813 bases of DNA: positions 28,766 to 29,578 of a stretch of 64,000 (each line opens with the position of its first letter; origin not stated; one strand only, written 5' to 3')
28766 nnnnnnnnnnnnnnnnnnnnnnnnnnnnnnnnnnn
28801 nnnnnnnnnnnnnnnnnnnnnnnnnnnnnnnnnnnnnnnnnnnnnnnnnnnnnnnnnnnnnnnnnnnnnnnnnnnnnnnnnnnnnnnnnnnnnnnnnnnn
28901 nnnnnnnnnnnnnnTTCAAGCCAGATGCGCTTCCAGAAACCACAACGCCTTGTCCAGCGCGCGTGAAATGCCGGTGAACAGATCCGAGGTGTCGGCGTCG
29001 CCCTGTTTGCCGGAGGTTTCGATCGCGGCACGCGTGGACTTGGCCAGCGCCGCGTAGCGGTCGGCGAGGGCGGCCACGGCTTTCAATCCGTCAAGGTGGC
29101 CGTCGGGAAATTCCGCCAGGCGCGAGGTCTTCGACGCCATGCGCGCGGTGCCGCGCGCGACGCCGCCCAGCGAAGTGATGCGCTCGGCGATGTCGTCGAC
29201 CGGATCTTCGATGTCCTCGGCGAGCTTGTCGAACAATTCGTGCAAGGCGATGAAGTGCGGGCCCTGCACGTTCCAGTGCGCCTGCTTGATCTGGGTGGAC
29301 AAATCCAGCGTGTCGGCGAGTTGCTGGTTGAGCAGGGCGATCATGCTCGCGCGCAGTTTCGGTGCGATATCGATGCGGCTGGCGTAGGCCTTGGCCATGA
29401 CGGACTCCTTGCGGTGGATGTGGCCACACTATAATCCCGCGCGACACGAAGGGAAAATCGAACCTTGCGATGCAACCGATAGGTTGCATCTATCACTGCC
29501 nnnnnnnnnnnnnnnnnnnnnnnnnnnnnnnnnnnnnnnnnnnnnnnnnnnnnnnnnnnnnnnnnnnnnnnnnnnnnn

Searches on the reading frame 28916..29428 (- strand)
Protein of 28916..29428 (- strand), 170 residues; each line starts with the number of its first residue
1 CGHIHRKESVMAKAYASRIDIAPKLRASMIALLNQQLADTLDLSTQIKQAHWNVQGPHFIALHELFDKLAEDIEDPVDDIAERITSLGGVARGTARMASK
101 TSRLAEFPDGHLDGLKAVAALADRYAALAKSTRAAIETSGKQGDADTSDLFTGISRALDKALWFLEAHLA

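Call 42: search_protein_families(library=pfam, proteins=[window:28916-29428:-], max_evalue=0.0001)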
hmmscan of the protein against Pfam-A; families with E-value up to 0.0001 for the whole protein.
window:28916-29428:- (170 aa): 1 family
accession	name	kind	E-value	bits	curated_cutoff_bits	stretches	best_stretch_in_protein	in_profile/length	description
PF00210.30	Ferritin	-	3.8e-29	101.9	24.5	1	30-169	1-136/142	Ferritin-like domain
